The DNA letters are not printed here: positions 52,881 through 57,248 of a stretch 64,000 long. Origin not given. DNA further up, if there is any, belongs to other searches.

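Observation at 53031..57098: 1355-aa protein with N-terminal HigA/XRE antitoxin-type HTH fused to ~1250 aa of unrecognisable sequence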

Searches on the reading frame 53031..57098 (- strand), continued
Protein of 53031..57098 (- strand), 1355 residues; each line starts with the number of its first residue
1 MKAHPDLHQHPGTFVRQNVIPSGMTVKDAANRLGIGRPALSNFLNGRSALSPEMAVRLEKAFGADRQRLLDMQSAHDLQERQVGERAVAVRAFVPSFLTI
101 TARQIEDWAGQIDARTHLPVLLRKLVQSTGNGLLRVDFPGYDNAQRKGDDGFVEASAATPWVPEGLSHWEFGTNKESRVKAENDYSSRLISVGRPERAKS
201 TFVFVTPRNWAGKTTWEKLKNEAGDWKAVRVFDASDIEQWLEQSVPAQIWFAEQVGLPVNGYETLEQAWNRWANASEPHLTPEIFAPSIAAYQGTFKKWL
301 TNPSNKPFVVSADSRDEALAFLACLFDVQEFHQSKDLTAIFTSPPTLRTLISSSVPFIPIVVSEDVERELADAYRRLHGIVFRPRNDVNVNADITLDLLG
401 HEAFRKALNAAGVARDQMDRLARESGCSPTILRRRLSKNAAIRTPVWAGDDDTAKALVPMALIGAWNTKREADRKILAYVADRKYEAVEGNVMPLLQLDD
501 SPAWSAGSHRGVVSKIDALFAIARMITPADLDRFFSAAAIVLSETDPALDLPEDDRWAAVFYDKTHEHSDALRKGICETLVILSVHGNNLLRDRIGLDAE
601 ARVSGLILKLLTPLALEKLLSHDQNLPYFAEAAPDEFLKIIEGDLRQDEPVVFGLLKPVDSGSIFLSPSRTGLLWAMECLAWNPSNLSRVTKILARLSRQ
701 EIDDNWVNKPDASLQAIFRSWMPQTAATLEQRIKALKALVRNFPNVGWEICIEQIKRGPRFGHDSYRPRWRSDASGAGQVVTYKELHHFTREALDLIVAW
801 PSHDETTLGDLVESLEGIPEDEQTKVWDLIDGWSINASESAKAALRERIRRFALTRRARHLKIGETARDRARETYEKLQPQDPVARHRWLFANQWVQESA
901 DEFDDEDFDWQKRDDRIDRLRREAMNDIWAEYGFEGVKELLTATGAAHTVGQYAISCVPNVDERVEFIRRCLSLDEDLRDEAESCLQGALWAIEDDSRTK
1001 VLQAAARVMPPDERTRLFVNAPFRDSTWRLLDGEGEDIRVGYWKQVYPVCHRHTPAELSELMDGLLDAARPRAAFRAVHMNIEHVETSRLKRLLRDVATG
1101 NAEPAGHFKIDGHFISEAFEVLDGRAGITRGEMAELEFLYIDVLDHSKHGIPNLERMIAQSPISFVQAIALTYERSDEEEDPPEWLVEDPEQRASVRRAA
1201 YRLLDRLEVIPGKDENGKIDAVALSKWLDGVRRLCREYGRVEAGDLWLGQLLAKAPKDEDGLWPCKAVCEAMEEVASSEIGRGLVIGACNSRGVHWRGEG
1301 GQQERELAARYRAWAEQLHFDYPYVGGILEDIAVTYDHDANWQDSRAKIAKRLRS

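Call 49: get_annotated_region(hit=H25, flank=8000)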
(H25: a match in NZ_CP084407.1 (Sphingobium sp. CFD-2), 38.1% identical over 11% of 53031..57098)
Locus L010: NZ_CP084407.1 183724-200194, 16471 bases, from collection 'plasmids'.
description: Sphingobium sp. CFD-2 plasmid pCFD-2-1, complete sequence
organism: Sphingobium sp. CFD-2 (NCBI taxid 2878542)
taxonomy: Bacteria; Pseudomonadota; Alphaproteobacteria; Sphingomonadales; Sphingomonadaceae; Sphingobium; Sphingobium sp. CFD-2
host: -; source: cell culture,soil; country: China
typing (MOB-suite, as given by PLSDB): non-mobilizable; mating-pair formation MPF_F
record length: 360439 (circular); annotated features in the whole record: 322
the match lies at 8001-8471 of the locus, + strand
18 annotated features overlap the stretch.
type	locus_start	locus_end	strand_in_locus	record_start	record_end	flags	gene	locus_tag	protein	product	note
CDS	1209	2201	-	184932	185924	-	-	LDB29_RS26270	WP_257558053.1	helix-turn-helix domain-containing protein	-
CDS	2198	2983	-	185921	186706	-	-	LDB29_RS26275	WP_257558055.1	HipA domain-containing protein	-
CDS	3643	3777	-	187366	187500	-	-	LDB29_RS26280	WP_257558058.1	hypothetical protein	-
CDS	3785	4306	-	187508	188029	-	-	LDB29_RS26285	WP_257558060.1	hypothetical protein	-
CDS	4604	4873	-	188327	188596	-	-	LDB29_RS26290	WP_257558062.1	usg protein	-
CDS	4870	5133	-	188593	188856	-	-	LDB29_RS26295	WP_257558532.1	hypothetical protein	-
CDS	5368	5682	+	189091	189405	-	groES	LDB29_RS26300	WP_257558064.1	co-chaperone GroES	GO:0006457 - protein folding [Evidence IEA]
CDS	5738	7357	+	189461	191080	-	groL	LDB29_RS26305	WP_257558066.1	chaperonin GroEL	GO:0006457 - protein folding [Evidence IEA]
CDS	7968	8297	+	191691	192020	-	-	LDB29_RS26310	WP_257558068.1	HigA family addiction module antitoxin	-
CDS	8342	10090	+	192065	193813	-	-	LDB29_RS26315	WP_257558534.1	N-6 DNA methylase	GO:0006306 - DNA methylation [Evidence IEA]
CDS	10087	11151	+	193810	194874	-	-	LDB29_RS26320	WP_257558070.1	BsuBI/PstI family type II restriction endonuclease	GO:0009307 - DNA restriction-modification system [Evidence IEA]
CDS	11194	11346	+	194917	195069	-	-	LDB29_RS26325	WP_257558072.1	hypothetical protein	-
CDS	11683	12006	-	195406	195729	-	-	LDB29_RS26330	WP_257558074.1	hypothetical protein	-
CDS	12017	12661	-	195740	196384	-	-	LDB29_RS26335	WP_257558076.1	hypothetical protein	-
CDS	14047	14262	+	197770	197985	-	-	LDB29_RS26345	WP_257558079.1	hypothetical protein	-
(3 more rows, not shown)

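Call 50: get_annotated_region(hit=H15, flank=7000)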
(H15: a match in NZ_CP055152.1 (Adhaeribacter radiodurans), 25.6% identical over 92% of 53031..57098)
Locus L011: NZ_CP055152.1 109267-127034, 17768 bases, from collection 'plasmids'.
description: Adhaeribacter radiodurans strain KUDC8001 plasmid unnamed, complete sequence
organism: Adhaeribacter radiodurans (NCBI taxid 2745197)
taxonomy: Bacteria; Bacteroidota; Cytophagia; Cytophagales; Hymenobacteraceae; Adhaeribacter; Adhaeribacter radiodurans
host: -; source: Cell culture,rhizospheric soil; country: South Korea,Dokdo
typing (MOB-suite, as given by PLSDB): non-mobilizable
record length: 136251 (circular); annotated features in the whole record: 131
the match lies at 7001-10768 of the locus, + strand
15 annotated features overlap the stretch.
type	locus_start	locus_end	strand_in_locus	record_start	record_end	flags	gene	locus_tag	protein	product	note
CDS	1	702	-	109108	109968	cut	-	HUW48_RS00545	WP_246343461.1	AraC family transcriptional regulator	-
CDS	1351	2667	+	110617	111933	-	ltrA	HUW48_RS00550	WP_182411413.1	group II intron reverse transcriptase/maturase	GO:0000373 - Group II intron splicing [Evidence IEA]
CDS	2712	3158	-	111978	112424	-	-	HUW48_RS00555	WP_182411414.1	hypothetical protein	-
CDS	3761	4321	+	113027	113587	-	-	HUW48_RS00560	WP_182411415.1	recombinase family protein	GO:0006310 - DNA recombination [Evidence IEA]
CDS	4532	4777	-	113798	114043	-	-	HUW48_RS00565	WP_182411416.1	hypothetical protein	-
CDS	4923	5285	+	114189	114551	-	-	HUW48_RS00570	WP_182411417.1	helix-turn-helix transcriptional regulator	-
CDS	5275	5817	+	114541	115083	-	-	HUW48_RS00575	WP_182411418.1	ImmA/IrrE family metallo-endopeptidase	-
CDS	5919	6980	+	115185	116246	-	-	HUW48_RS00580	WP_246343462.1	PDDEXK nuclease domain-containing protein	-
CDS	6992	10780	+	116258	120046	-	-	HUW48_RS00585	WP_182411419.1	hypothetical protein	-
CDS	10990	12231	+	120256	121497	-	-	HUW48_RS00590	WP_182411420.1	DUF4238 domain-containing protein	-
CDS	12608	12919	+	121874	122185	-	-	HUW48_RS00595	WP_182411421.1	antibiotic biosynthesis monooxygenase family protein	-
CDS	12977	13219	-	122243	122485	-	-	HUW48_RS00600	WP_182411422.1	hypothetical protein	-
CDS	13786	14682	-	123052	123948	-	-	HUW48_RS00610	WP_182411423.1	mechanosensitive ion channel family protein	-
CDS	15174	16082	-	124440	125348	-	-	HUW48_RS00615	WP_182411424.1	YihY/virulence factor BrkB family protein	-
CDS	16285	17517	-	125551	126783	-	-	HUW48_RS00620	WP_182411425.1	sodium:proton antiporter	GO:0006814 - sodium ion transport [Evidence IEA]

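Call 55: find_related_loci(query=A2, collection=genome_contigs, flank=6000)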
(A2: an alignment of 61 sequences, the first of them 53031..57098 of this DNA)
Query A2 (1355 aa) in genome_contigs; peptide patterns used: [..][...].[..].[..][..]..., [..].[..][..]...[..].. (x = any residue, [..] = any of these).
600 stretches matched a pattern (row limit reached: there are more); 591 encode a relative of the query (tblastn E <= 1e-3); the best 80 are kept; 80 distinct loci.
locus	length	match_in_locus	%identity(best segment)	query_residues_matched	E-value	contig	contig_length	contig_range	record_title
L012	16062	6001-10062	67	1-1354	0e+0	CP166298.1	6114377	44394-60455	Paenibacillus tarimensis strain bc-1 chromosome, complete genome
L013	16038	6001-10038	67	10-1354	0e+0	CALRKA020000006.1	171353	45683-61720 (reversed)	MAG: Tabrizicola sp. YIM 78059 isolate JJ-CU23-05-2-m1-bin221 genome assembly, contig: JJ-NR103-41-C53, whole genome sho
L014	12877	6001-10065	65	1-1354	0e+0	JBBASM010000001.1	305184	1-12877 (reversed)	MAG: Prochlorococcaceae cyanobacterium isolate EUL_245 ctg1-EUL_245, whole genome shotgun sequence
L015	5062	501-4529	61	10-1355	0e+0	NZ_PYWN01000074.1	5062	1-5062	Metasolibacillus meyeri strain WS4626 NODE_76_length_5008_cov_50.997406, whole genome shotgun sequence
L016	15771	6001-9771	62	94-1353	0e+0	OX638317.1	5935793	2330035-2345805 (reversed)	MAG: uncultured Latescibacteria bacterium isolate cbbe8a84-e08a-4d06-a76e-2eb930d8ff24 genome assembly, chromosome: 1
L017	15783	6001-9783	63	93-1352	0e+0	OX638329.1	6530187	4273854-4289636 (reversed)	MAG: uncultured Latescibacteria bacterium isolate 03e23b1f-02ed-4bf0-8d8f-a367d3d93791 genome assembly, chromosome: 1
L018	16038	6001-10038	56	10-1354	0e+0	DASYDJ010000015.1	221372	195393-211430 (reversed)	MAG TPA_asm: Gemmatimonadaceae bacterium isolate SMAG_U4956 k141_2053240, whole genome shotgun sequence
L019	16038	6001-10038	56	10-1353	0e+0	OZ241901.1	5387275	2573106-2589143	MAG: Gammaproteobacteria bacterium isolate 65898e9d-28f9-48af-9959-824c109e8cbf genome assembly, chromosome: 1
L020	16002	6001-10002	56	10-1353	0e+0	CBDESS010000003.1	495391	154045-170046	MAG: uncultured Candidatus Binatia bacterium isolate d285014b-b5bd-45bc-989a-fc635d2899d5 genome assembly, contig: conti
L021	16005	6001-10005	55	5-1353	0e+0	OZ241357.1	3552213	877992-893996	MAG: Alphaproteobacteria bacterium isolate 88d555cd-2633-4b86-a1be-1e9adaae3909 genome assembly, chromosome: 1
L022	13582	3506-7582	52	1-1353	0e+0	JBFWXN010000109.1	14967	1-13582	MAG: Hyphomicrobiaceae bacterium isolate CA_2019_TPBS_141 NODE_16916_length_14967_cov_4.114757_TPBS, whole genome shotgu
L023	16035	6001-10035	71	10-1353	0e+0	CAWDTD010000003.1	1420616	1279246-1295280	MAG: uncultured delta proteobacterium isolate MFD03726.bin.2.121 genome assembly, contig: contig_15036, whole genome sho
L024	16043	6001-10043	73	9-1354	0e+0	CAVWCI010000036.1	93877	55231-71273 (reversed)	MAG: uncultured Alphaproteobacteria bacterium isolate MFD05454.bin.2.198 genome assembly, contig: contig_58903, whole ge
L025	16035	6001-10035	53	12-1353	0e+0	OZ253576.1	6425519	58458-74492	MAG: Vicinamibacterales bacterium isolate 6a0cd737-ee79-44fe-98ec-e457d3034484 genome assembly, chromosome: 1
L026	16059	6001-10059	53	2-1353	0e+0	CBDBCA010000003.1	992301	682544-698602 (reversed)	MAG: Alphaproteobacteria bacterium isolate 48c0c1bc-ee5b-4fda-b559-4fcb29a961b4 genome assembly, contig: contig_3, whole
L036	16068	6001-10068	91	1-1355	0e+0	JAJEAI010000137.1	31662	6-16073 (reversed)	MAG: Candidatus Binatia bacterium isolate jk18x7bins.45 k141_988241, whole genome shotgun sequence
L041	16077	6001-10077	49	12-1355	0e+0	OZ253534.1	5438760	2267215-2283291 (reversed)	MAG: Candidatus Multivorans sp. isolate be2d7f3f-f219-46b2-8ad1-06fdd0eb2387 genome assembly, chromosome: 1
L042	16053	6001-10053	45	10-1355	0e+0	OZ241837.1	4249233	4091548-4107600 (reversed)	MAG: Arenicellales bacterium isolate e136e302-b5bb-49f9-86ed-29cc4dfdc771 genome assembly, chromosome: 1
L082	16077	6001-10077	46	12-1355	0e+0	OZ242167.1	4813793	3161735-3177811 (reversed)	MAG: Candidatus Multivorans sp. isolate 7fb352fe-185d-4cb3-939b-2af4a04fcc16 genome assembly, chromosome: 1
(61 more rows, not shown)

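Call 72: search_protein_families(library=pfam, alignment_id=A5, max_evalue=0.01)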
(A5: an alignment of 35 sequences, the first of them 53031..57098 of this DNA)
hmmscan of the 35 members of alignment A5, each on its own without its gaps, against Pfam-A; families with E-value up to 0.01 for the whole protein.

A. member 1, window:53031-57098:- (1355 aa): 3 families
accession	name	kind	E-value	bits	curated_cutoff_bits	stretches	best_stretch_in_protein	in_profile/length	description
PF01381.28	HTH_3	-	9.4e-09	35.6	23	1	21-65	7-51/55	Helix-turn-helix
PF13560.12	HTH_31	-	4.9e-07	30.4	27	1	22-67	13-59/64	Helix-turn-helix domain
PF12844.13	HTH_19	-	0.0012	19.1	30.2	1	23-71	12-60/64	Helix-turn-helix domain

B. families by the number of members that match (of 35 scanned): 11 families
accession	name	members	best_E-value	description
PF01381.28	HTH_3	31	1e-09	Helix-turn-helix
PF13560.12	HTH_31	21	2.3e-07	Helix-turn-helix domain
PF12844.13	HTH_19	6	7.7e-05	Helix-turn-helix domain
PF13744.12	HTH_37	5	0.00022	Helix-turn-helix domain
PF12728.13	HTH_17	4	0.0009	Helix-turn-helix domain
PF15943.11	YdaS_toxin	2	0.0011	Bacterial toxin YdaS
PF20432.4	Xre-like-HTH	1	0.0001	Antitoxin Xre-like helix-turn-helix domain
PF25100.1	DUF7809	1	0.0013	Domain of unknown function (DUF7809)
PF13384.12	HTH_23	1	0.0018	Homeodomain-like domain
PF17948.6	DnaT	1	0.0076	DnaT DNA-binding domain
PF12802.13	MarR_2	1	0.009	MarR family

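Call 73: search_protein_families(library=padloc, alignment_id=A5, max_evalue=0.01)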
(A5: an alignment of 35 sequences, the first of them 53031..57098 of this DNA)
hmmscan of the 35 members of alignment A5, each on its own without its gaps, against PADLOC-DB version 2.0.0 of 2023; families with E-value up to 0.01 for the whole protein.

A. member 1, window:53031-57098:- (1355 aa): 2 families
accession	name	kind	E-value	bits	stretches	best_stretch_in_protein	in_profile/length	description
PDLC03991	PD-Lambda-4_A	-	7.4e-06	21.9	1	628-740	560-663/1283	-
PDLC03990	PD-Lambda-4_A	-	2.7e-05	20.4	1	626-737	218-320/943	-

B. families by the number of members that match (of 35 scanned): 6 families
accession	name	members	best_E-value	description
PDLC03991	PD-Lambda-4_A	20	1.4e-08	-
PDLC03990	PD-Lambda-4_A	10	1.3e-06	-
PDLC02926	HTH_VI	3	0.0008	-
PDLC04775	PDC-M69A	2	0.0045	-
PDLC04133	mad1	1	9.2e-06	mads_1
PDLC04290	PDC-M02A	1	0.0023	-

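Call 80: find_encoding_contigs(protein=P0001, flank=3000, max_places=2)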
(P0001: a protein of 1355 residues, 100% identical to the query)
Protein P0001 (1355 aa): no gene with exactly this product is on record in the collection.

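Call 85: get_annotated_region(hit=H21, flank=5000)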
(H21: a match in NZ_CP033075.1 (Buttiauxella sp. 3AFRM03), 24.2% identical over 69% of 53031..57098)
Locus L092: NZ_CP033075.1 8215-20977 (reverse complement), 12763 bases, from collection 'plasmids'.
description: Buttiauxella sp. 3AFRM03 plasmid pBTX_57, complete sequence
organism: Buttiauxella sp. 3AFRM03 (NCBI taxid 2479367)
taxonomy: Bacteria; Pseudomonadota; Gammaproteobacteria; Enterobacterales; Enterobacteriaceae; Buttiauxella; Buttiauxella sp. 3AFRM03
host: -; source: Cerambycidae sp.,pure isolate,larvae; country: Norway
typing (MOB-suite, as given by PLSDB): mobilizable; relaxase MOBC
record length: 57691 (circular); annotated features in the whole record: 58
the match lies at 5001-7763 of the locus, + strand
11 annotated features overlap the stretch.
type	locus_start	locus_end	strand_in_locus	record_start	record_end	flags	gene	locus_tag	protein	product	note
CDS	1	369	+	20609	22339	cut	-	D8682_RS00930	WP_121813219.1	hybrid sensor histidine kinase/response regulator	GO:0000160 - phosphorelay signal transduction system [Evidence IEA]; GO:0007165 - signal transduction [Evidence IEA]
CDS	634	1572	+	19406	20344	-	-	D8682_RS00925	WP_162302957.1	hypothetical protein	-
CDS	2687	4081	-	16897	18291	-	ltrA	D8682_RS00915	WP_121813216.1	group II intron reverse transcriptase/maturase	GO:0000373 - Group II intron splicing [Evidence IEA]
CDS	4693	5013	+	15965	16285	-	-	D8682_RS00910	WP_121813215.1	hypothetical protein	-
CDS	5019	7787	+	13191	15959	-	-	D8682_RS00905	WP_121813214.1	hypothetical protein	-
CDS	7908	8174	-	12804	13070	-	-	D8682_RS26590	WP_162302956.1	hypothetical protein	-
CDS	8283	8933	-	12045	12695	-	-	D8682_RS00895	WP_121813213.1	hypothetical protein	-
CDS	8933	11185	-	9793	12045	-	-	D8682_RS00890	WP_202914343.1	M23 family metallopeptidase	GO:0006508 - proteolysis [Evidence IEA]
CDS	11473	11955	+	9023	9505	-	-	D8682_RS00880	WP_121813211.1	hypothetical protein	-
CDS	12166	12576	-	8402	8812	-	-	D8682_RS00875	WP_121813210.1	type II toxin-antitoxin system HicB family antitoxin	-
CDS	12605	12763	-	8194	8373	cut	-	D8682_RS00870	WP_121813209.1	type II toxin-antitoxin system HicA family toxin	-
